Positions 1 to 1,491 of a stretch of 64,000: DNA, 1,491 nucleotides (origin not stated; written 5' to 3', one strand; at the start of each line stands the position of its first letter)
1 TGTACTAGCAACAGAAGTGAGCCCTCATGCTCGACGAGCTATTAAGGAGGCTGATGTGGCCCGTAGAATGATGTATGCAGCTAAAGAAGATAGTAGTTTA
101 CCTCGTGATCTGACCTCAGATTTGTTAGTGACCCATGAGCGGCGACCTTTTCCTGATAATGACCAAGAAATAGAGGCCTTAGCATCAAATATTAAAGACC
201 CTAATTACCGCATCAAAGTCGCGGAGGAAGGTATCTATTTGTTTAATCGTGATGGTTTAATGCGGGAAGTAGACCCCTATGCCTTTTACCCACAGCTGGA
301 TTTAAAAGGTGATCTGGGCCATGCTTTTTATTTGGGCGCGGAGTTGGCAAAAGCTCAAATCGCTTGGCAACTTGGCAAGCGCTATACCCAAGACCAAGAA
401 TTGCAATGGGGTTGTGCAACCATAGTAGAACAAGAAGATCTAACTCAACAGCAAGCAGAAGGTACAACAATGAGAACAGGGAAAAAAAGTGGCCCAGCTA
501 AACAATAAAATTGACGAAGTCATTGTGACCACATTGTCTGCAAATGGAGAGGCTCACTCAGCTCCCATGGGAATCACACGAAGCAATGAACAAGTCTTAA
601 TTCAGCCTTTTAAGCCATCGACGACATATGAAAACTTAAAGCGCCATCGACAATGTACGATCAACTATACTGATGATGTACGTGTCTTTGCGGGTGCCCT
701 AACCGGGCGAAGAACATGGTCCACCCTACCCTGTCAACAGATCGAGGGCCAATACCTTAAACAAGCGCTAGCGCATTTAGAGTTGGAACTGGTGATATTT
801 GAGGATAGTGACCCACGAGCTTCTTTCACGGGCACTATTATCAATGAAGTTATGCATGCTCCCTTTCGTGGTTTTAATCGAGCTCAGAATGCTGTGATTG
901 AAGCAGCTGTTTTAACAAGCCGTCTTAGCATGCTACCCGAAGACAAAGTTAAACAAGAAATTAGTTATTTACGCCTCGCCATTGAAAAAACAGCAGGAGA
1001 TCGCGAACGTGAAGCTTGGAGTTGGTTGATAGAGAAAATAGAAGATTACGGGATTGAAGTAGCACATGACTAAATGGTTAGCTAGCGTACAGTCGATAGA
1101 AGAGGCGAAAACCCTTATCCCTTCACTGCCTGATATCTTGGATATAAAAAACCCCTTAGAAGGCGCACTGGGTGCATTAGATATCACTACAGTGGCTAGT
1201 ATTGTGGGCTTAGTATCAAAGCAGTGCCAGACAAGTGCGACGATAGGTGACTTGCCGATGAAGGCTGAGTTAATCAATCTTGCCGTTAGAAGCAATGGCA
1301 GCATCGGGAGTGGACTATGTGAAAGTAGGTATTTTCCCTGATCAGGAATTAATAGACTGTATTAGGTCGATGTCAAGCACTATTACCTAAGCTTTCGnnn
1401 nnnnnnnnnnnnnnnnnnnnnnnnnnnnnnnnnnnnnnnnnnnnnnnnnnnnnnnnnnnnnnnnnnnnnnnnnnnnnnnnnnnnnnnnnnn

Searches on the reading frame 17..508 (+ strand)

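Call 97: search_protein_families(library=pfam, proteins=[window:17-508:+], max_evalue=0.001)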
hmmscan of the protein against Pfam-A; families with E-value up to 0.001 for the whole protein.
window:17-508:+ (163 aa): 1 family
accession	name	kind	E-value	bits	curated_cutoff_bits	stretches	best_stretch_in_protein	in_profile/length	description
PF14251.12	PterinBD-DUF4346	-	5.6e-07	30.7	29.6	1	99-126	59-86/86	PterinBD-DUF4346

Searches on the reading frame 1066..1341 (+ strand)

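Call 97: search_protein_families(library=pfam, proteins=[window:1066-1341:+], max_evalue=0.001)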
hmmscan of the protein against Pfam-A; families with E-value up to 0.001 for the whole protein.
window:1066-1341:+ (91 aa): 1 family
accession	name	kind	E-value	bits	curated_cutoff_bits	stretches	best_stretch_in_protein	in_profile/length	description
PF04476.19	4HFCP_synth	-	9.1e-22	78.4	22.4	1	5-76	2-73/228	4-HFC-P synthase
